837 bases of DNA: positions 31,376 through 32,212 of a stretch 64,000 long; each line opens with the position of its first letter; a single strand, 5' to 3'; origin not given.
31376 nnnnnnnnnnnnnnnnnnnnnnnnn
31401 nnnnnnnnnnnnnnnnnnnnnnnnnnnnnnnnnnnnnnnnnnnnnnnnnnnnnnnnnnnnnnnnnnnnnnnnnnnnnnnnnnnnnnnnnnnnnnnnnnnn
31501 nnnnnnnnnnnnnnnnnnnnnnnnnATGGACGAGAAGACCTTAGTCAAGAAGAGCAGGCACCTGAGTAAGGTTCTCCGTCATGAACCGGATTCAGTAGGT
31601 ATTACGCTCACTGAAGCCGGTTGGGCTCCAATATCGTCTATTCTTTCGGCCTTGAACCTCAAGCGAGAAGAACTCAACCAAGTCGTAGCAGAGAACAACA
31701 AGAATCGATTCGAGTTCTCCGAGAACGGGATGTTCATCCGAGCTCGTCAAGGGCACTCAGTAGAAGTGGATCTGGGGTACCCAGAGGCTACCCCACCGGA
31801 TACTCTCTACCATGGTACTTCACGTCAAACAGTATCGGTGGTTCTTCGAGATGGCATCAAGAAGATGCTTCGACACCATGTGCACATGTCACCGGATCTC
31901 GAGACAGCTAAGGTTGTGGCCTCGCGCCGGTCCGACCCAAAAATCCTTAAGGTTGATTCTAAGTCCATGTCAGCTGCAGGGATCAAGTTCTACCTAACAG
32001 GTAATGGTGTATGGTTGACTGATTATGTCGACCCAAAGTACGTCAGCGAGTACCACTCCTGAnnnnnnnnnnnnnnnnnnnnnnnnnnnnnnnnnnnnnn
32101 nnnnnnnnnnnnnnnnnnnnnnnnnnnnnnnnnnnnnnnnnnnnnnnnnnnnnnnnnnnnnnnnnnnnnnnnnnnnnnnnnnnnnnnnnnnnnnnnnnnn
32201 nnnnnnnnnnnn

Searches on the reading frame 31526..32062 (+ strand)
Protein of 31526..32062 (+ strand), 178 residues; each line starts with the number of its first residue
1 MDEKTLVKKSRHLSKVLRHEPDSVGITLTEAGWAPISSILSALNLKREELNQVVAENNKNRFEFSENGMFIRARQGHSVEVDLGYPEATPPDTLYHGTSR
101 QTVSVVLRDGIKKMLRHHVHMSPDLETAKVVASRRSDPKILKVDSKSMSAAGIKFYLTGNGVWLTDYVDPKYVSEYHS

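Call 3: search_protein_families(library=pfam, proteins=[window:31526-32062:+], max_evalue=0.01)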
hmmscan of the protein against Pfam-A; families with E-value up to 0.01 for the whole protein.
window:31526-32062:+ (178 aa): 1 family
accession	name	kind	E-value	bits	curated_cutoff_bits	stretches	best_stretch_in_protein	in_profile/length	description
PF01885.22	PTS_2-RNA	-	1.1e-45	156.2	26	1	6-166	3-176/177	RNA 2'-phosphotransferase, Tpt1 / KptA family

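Call 4: search_protein_families(library=ncbifam, proteins=[window:31526-32062:+], max_evalue=0.01)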
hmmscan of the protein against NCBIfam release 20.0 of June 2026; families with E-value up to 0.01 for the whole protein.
window:31526-32062:+ (178 aa): 4 families
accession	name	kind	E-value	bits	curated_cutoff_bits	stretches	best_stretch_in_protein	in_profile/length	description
NF002014.0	PRK00819.1-4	equivalog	9e-64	214.7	239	1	1-175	1-180/182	RNA 2'-phosphotransferase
NF002013.0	PRK00819.1-2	equivalog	1.1e-48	165.2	231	1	3-175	4-180/183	RNA 2'-phosphotransferase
NF002012.0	PRK00819.1-1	equivalog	1.2e-37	129.5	233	1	2-169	5-178/184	RNA 2'-phosphotransferase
NF002015.0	PRK00819.1-5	equivalog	1.9e-34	119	279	1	2-175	30-206/210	RNA 2'-phosphotransferase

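Call 6: search_protein_families(library=phrogs, proteins=[window:31526-32062:+], max_evalue=0.001)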
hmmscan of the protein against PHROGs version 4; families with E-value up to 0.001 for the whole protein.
window:31526-32062:+ (178 aa): 1 family
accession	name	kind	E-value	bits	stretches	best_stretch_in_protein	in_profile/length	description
phrog_5470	-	DNA, RNA and nucleotide metabolism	2.8e-56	190.9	1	2-176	2-181/183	RNA 2'-phosphotransferase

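Call 22: search_dna_similar(query=window:31526-32062:+, collection=phages, mode=protein, max_rows=40, max_evalue=0.00001)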
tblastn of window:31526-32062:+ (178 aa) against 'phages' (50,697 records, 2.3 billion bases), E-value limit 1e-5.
Records with a match: 98; places in all: 98; records where one place covers at least 80% of the query: 97.
Best place of each record, by identity: <60% 98.
By first word of the organism name: Erwinia 61; Dickeya 8; Klebsiella 7; Serratia 6; Clostridioides 4; Bacillus 3; Clostridium 2; Listeria 2; Peptoclostridium 1; uncultured 1; and 3 more.
By host as written in the record: Erwinia amylovora 53; Klebsiella pneumoniae 9; Dickeya solani MK10 6; Clostridioides difficile 3; - 3; Bacillus megaterium str. ATCC 43725 2; Clostridium difficile 2; Erwinia amylovora 1/79 2; and 13 more.
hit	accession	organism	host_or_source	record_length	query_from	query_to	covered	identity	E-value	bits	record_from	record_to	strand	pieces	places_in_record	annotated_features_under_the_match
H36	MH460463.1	Dickeya phage vB_DsoM_AD1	Dickeya solani MK10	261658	12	173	91%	41.9%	4e-33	129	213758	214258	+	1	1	putative RNA NAD 2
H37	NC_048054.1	Dickeya phage vB_DsoM_AD1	Dickeya solani MK10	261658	12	173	91%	41.9%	4e-33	129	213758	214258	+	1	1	RNA 2'-phosphotransferase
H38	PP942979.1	Erwinia phage phB78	Erwinia amylovora Ea102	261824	12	173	91%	41.9%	9e-33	128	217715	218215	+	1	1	RNA 2'-phosphotransferase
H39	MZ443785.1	Erwinia phage pEa_SNUABM_22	Erwinia amylovora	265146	3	173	96%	39.3%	1e-30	122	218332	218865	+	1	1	hypothetical protein (x2)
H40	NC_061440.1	Erwinia phage pEa_SNUABM_22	Erwinia amylovora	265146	3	173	96%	39.3%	1e-30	122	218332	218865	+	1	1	RNA 2'-phosphotransferase | hypothetical protein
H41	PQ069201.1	Bacillus phage C30-3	Bacillus sp. C30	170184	8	175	94%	39.9%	4e-36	137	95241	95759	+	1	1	record has no annotation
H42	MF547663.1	Clostridioides phage LIBA2945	Clostridioides difficile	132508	4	173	96%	39.3%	2e-34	133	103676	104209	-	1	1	RNA 2'-phosphotransferase-like protein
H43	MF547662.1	Clostridioides phage LIBA6276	Clostridioides difficile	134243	4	173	96%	39.3%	2e-34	133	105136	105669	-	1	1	RNA 2'-phosphotransferase-like protein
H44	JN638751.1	Bacillus phage G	Bacillus megaterium str. ATCC 43725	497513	1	174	98%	38.1%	1e-28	116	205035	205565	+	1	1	280: gp280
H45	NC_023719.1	Bacillus phage G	Bacillus megaterium str. ATCC 43725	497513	1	174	98%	38.1%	1e-28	116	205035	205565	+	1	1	280: RNA 2'-phosphotransferase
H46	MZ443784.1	Erwinia phage pEa_SNUABM_18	Erwinia amylovora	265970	3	173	96%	38.8%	2e-29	119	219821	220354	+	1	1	hypothetical protein (x2)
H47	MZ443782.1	Erwinia phage pEa_SNUABM_16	Erwinia amylovora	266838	3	173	96%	38.8%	2e-29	119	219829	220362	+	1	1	hypothetical protein (x2)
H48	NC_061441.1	Erwinia phage pEa_SNUABM_16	Erwinia amylovora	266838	3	173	96%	38.8%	2e-29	119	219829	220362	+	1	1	RNA 2'-phosphotransferase | hypothetical protein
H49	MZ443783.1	Erwinia phage pEa_SNUABM_28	Erwinia amylovora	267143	3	173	96%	38.8%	2e-29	119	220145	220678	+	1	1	hypothetical protein (x2)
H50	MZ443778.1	Erwinia phage pEa_SNUABM_30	Erwinia amylovora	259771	12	173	91%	40.7%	3e-32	127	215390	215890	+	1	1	hypothetical protein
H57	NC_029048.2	Clostridium phage phiCD211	Clostridium difficile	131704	8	173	93%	39.2%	6e-35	134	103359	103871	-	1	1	kptA: RNA 2'-phosphotransferase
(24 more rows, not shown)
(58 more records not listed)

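Call 27: search_solved_structures(query=window:31526-32062:+, max_evalue=0.00001, show_alignments=2)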
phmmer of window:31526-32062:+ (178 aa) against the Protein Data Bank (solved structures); distinct sequences matched with E-value up to 0.00001: 13.
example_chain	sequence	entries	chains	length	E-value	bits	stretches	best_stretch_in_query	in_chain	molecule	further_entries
7kw8_A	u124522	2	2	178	1.7e-51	177.8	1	6-173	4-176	tRNA 2'-phosphotransferase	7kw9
6e3a_A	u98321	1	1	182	7.3e-27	97.7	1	8-173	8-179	Probable RNA 2'-phosphotransferase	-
6ede_A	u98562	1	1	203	8.3e-27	97.5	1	8-173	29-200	Probable RNA 2'-phosphotransferase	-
9ld4_A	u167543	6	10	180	5.5e-21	78.5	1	10-172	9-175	Probable RNA 2'-phosphotransferase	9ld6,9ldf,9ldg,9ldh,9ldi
9ldc_A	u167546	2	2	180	2.1e-20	76.6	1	10-172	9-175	Probable RNA 2'-phosphotransferase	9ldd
1wfx_A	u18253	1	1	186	2.1e-20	76.6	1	7-176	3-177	Probable RNA 2'-phosphotransferase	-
8tg3_A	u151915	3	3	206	2.3e-20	76.5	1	7-176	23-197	Probable RNA 2'-phosphotransferase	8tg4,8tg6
9ld3_A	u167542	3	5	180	2.4e-20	76.5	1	10-172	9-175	Probable RNA 2'-phosphotransferase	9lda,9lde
8tfi_A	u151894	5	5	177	9.1e-19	71.3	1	8-169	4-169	Probable RNA 2'-phosphotransferase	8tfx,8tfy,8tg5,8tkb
8tfz_A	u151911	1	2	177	8.4e-17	64.9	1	8-169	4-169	Probable RNA 2'-phosphotransferase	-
7yw3_A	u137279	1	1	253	2.5e-14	56.9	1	7-166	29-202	tRNA 2'-phosphotransferase 1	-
7yw4_A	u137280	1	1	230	1.5e-13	54.4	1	4-168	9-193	tRNA 2'-phosphotransferase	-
7yw2_A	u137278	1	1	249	1.7e-12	51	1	7-166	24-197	tRNA 2'-phosphotransferase 1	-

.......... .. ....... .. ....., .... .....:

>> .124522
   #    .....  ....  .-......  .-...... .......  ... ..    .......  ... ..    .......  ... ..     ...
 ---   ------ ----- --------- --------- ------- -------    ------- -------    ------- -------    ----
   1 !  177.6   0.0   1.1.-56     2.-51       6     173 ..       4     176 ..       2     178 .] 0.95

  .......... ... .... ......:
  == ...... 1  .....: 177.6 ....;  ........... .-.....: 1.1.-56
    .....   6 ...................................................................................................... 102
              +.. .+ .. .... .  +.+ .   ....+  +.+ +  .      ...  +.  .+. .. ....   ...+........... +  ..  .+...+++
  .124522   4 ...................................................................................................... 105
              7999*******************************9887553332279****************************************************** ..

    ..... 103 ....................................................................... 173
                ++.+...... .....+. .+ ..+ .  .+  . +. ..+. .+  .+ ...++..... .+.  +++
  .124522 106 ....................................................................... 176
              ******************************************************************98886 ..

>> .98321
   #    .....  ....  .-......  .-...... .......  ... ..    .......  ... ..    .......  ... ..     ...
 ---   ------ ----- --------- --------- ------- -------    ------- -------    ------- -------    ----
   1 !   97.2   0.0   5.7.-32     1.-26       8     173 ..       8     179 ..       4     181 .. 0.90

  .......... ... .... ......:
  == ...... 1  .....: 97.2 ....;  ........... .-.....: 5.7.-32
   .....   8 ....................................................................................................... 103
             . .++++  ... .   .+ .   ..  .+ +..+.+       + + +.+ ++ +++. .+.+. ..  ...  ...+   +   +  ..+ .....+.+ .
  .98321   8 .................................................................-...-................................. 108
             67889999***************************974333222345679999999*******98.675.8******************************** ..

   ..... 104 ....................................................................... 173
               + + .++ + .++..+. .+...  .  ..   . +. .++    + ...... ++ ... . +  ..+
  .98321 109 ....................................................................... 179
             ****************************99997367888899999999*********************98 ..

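Call 36: get_annotated_region(hit=H37, flank=5000)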
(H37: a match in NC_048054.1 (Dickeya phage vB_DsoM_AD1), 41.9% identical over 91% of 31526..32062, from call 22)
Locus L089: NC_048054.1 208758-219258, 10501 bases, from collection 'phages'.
description: Dickeya phage vB_DsoM_AD1, complete genome.
organism: Dickeya phage vB_DsoM_AD1 (NCBI taxid 2283029)
taxonomy: Viruses; Duplodnaviria; Heunggongvirae; Uroviricota; Caudoviricetes; Alexandravirus; Alexandravirus AD1
host: Dickeya solani MK10; source: waterway; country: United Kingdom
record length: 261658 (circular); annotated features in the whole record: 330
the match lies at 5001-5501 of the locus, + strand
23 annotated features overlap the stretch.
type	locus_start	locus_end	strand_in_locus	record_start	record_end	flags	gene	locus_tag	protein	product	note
CDS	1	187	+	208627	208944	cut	-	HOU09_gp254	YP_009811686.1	hypothetical protein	-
CDS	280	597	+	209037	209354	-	-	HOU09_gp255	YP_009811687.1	hypothetical protein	-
CDS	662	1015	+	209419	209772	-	-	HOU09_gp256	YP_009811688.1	hypothetical protein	-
CDS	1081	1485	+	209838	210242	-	-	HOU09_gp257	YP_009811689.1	hypothetical protein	-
CDS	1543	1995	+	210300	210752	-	-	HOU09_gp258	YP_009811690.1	putative XRE family transcriptional regulator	-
CDS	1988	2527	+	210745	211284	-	-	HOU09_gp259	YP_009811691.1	hypothetical protein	-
CDS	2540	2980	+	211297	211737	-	-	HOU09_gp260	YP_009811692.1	hypothetical protein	-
CDS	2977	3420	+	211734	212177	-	-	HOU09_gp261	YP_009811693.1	hypothetical protein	-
CDS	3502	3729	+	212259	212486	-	-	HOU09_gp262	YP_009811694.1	hypothetical protein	-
CDS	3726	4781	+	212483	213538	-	-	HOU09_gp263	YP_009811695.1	hypothetical protein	-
CDS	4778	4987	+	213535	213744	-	-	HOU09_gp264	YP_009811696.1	hypothetical protein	-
CDS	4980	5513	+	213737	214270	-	-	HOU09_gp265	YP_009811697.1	RNA 2'-phosphotransferase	-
CDS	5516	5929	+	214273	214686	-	-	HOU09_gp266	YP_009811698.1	hypothetical protein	-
CDS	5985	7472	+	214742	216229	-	-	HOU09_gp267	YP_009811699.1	putative radical SAM superfamily protein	-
CDS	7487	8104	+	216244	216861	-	-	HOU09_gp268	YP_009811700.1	hypothetical protein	-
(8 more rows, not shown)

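Call 37: get_annotated_region(hit=H45, flank=5000)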
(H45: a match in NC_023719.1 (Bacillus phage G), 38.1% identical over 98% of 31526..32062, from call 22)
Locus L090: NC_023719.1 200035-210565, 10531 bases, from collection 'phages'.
description: Bacillus phage G, complete genome.
organism: Bacillus phage G (NCBI taxid 2884420)
taxonomy: Viruses; Duplodnaviria; Heunggongvirae; Uroviricota; Caudoviricetes; Donellivirus; Donellivirus gee
host: Bacillus megaterium str. ATCC 43725; source: soil; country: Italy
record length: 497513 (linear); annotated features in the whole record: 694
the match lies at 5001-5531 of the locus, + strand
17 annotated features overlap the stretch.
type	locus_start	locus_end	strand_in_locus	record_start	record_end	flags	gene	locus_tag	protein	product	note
CDS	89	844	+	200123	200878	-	273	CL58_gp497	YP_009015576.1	MutT/NUDIX hydrolase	NUDIX hydrolase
CDS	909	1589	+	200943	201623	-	274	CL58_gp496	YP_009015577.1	gp274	-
CDS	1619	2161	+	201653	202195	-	275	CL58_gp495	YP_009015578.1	gp275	isochorismatase hydrolase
CDS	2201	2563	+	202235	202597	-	276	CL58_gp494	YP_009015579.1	gp276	-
CDS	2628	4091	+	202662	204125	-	277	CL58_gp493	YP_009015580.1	gp277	nicotinate phosphoribosyltransferase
CDS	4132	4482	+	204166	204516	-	278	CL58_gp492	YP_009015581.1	gp278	-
CDS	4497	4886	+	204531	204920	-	279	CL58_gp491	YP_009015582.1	gp279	-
CDS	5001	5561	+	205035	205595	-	280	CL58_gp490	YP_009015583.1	RNA 2'-phosphotransferase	KptA-like phosphotransferase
CDS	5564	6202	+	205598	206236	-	281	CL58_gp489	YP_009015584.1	gp281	nicotinate nucleotide adenylyltransferase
CDS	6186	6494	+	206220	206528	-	282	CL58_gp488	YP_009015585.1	gp282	-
CDS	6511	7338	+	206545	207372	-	283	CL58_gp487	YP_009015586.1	NAD synthetase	-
CDS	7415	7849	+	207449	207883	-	284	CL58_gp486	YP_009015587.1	gp284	ParB-like nuclease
CDS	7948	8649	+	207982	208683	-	285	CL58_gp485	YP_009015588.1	gp285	-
CDS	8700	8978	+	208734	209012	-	286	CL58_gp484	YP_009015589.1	gp286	-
CDS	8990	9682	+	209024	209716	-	287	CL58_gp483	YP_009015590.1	histidyl tRNA synthetase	seryl tRNA-synthetase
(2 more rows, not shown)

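Call 38: get_annotated_region(hit=H57, flank=5000)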
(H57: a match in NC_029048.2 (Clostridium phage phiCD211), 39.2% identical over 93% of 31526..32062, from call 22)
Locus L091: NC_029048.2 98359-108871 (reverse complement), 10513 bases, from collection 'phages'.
description: Clostridium phage phiCD211, complete genome.
organism: Clostridium phage phiCD211 (NCBI taxid 1582152)
taxonomy: Viruses; Duplodnaviria; Heunggongvirae; Uroviricota; Caudoviricetes
host: Clostridium difficile; source: -; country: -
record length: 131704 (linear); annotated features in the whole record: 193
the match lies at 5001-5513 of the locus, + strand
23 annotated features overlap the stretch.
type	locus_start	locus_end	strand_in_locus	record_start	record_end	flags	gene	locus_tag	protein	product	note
CDS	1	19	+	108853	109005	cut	-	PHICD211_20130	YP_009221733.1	hypothetical protein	Evidence 5 : No homology to any previously reported sequences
CDS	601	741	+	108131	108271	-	-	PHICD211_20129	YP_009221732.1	hypothetical protein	Evidence 5 : No homology to any previously reported sequences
CDS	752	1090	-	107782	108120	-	-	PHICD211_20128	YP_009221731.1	helix-turn-helix domain-containing protein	-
CDS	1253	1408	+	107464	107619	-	-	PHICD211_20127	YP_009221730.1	hypothetical protein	Evidence 5 : No homology to any previously reported sequences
CDS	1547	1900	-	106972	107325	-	-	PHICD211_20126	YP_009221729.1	helix-turn-helix domain-containing protein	Evidence 5 : No homology to any previously reported sequences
CDS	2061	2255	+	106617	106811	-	-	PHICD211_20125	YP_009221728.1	putative phage-related DNA binding protein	Evidence 3 : Function proposed based on presence of conserved amino acid motif, structural feature or limited homology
CDS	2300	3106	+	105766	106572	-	-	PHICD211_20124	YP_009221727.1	anti-repressor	Evidence 5 : No homology to any previously reported sequences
CDS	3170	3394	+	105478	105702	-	-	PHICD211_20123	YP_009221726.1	hypothetical protein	Evidence 5 : No homology to any previously reported sequences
CDS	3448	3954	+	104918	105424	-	-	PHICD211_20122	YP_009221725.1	hypothetical protein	Evidence 5 : No homology to any previously reported sequences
CDS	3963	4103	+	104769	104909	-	-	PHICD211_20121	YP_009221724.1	hypothetical protein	Evidence 5 : No homology to any previously reported sequences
CDS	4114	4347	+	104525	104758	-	-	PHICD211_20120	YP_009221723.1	hypothetical protein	Evidence 5 : No homology to any previously reported sequences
CDS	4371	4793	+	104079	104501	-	-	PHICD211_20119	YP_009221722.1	DUF3850 domain-containing protein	Evidence 5 : No homology to any previously reported sequences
CDS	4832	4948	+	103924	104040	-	-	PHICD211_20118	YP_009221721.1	hypothetical protein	Evidence 5 : No homology to any previously reported sequences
CDS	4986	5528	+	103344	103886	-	kptA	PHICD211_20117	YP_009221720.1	RNA 2'-phosphotransferase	Evidence 3 : Function proposed based on presence of conserved amino acid motif, structural feature or limited homology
CDS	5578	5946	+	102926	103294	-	-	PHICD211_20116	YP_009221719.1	hypothetical protein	Evidence 5 : No homology to any previously reported sequences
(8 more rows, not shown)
